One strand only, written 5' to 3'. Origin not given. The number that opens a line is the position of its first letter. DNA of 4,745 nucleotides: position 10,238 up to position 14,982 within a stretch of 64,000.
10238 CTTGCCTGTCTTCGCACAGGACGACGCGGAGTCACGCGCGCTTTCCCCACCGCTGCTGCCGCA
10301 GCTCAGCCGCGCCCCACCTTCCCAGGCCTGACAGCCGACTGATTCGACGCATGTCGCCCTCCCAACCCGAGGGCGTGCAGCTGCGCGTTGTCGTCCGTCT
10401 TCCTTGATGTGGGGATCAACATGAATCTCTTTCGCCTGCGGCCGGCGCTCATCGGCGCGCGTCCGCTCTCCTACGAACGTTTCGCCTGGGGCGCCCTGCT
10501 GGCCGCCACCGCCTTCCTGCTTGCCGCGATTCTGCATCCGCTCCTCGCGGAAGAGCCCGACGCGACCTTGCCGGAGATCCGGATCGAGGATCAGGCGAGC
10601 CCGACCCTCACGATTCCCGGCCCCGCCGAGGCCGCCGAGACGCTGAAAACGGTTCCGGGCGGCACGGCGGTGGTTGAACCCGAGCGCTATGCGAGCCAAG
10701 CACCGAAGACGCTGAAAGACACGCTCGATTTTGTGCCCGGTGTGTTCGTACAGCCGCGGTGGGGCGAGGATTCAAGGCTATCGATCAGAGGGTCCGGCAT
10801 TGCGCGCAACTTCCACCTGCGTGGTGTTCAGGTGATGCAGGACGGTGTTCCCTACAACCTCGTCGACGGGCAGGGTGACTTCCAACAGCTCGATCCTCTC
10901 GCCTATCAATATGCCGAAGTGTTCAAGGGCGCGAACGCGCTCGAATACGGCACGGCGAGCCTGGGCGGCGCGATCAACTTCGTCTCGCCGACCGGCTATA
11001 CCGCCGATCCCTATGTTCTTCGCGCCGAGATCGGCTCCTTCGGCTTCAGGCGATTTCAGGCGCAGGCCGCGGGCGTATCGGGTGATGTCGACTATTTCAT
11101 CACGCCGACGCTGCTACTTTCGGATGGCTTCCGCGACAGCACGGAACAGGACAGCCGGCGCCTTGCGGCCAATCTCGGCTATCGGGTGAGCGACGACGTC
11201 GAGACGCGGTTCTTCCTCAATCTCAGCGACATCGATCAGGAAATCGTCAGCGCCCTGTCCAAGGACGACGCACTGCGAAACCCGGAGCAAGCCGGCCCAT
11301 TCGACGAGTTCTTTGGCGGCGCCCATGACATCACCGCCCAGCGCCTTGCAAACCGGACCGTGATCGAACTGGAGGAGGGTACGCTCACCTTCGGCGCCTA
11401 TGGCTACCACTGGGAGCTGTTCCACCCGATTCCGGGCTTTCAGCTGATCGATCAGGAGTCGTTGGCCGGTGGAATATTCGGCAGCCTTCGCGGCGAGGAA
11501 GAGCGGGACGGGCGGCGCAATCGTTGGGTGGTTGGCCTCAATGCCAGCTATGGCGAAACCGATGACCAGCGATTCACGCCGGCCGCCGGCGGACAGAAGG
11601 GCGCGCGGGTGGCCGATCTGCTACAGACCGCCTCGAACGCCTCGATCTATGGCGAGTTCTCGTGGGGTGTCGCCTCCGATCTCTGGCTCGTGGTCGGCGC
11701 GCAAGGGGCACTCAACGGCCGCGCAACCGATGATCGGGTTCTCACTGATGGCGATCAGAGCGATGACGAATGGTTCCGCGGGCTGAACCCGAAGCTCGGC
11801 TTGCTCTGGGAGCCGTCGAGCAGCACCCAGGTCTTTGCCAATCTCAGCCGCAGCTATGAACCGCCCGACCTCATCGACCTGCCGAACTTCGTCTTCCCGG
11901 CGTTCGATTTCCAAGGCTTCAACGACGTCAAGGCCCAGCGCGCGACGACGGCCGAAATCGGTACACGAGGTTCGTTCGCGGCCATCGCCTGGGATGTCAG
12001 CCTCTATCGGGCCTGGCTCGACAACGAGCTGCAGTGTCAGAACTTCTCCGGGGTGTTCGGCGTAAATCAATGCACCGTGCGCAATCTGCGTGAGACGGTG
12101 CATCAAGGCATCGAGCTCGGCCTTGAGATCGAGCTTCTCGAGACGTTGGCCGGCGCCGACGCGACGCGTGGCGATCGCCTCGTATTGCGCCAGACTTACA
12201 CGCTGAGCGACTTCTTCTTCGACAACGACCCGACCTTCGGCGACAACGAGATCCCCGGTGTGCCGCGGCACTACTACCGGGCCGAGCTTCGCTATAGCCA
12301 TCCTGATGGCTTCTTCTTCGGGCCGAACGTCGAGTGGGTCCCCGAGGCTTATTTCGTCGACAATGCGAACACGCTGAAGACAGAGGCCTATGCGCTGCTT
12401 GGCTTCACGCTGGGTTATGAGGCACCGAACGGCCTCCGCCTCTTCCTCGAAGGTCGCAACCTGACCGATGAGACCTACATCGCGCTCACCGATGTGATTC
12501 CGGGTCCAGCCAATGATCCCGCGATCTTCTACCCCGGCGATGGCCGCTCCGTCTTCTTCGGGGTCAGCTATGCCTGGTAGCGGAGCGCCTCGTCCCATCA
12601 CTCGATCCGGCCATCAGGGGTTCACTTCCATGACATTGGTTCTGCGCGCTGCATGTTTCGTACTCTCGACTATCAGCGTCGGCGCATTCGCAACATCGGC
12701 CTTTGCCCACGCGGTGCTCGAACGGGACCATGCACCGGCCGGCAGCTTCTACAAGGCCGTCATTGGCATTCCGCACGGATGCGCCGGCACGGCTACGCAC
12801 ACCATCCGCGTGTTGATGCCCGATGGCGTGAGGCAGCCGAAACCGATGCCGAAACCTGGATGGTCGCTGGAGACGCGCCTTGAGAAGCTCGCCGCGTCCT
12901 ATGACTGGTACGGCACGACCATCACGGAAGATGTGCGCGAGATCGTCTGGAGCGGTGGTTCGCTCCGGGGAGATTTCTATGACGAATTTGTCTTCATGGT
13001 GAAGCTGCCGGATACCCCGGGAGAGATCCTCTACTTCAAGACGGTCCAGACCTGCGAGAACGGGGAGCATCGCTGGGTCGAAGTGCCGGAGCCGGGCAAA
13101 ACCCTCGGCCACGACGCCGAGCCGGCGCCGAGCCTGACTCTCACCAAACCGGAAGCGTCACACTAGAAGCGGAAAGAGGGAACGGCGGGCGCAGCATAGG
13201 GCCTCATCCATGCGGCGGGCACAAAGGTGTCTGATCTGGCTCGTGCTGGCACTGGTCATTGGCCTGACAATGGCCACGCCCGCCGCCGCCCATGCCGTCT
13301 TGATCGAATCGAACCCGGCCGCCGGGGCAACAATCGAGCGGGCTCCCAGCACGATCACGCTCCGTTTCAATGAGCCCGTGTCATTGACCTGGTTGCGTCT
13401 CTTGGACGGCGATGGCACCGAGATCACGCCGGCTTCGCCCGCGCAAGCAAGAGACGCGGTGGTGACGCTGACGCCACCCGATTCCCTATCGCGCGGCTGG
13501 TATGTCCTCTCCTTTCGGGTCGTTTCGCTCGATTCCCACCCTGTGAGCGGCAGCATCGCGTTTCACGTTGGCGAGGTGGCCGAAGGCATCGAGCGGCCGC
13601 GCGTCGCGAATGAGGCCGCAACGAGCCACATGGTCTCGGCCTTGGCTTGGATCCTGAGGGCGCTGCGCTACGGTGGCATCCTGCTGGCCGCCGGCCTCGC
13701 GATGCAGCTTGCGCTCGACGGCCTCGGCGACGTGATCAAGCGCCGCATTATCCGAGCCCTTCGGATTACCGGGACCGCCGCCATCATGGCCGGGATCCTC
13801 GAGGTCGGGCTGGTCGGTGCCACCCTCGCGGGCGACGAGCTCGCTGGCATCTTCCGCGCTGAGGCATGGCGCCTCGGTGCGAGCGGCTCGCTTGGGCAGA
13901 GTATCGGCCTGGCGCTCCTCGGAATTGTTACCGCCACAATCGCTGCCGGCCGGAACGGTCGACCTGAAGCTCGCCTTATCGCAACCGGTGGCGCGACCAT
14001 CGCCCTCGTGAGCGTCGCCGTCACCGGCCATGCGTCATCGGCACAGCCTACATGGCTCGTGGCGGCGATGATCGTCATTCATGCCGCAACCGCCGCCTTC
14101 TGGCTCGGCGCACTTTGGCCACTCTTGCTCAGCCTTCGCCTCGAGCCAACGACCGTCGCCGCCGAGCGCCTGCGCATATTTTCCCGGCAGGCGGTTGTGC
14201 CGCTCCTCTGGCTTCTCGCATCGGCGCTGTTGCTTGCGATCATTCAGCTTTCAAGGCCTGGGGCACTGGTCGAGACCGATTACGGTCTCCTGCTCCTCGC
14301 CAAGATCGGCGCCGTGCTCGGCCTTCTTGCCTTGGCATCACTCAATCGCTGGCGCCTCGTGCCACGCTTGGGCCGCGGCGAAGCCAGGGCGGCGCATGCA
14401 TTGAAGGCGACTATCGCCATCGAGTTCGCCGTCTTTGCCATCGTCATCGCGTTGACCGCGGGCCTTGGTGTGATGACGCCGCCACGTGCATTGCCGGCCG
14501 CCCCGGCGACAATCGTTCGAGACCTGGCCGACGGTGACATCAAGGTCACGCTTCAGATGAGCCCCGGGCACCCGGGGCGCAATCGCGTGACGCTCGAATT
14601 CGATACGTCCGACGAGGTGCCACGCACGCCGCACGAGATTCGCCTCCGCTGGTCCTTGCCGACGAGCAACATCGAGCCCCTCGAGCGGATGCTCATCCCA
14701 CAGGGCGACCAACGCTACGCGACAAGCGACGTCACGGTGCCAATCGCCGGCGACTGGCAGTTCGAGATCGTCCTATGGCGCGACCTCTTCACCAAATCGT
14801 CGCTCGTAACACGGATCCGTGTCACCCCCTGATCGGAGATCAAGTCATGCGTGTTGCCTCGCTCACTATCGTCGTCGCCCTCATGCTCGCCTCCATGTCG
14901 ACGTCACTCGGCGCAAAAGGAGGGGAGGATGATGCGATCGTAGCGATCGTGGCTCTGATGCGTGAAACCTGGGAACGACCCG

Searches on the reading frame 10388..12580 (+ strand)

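Call 46: search_protein_families(library=ncbifam, proteins=[window:10388-12580:+], max_evalue=1e-10)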
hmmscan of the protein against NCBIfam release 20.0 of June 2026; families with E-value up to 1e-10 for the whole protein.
window:10388-12580:+ (730 aa): 4 families
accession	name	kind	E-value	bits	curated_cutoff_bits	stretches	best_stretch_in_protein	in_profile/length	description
NF041535.1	TonB_rec_PqqU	equivalog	2.8e-40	138.3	1200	2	89-308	16-243/676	TonB-dependent receptor PqqU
TIGR01783.1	TonB-siderophor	subfamily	4.1e-40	138.1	223.5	2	449-728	394-647/649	TonB-dependent siderophore receptor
TIGR01786.1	TonB-hemlactrns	subfamily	4.4e-20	71.6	323.75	0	83-199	15-132/719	TonB-dependent hemoglobin/transferrin/lactoferrin family receptor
TIGR01785.1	TonB-hemin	subfamily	2.4e-17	62.7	316.85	0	83-199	12-127/677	TonB-dependent heme/hemoglobin receptor family protein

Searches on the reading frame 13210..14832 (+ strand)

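Call 46: search_protein_families(library=ncbifam, proteins=[window:13210-14832:+], max_evalue=1e-10)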
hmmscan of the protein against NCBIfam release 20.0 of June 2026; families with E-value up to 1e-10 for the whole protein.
window:13210-14832:+ (540 aa): 2 families
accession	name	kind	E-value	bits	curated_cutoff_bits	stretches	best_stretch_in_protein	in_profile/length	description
NF033808.0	copper_CopD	equivalog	1.5e-30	106.9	195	1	145-425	3-295/295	copper homeostasis membrane protein CopD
NF033814.1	copper_CopC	equivalog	2.3e-17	63.3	95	1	19-120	2-106/107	copper homeostasis periplasmic binding protein CopC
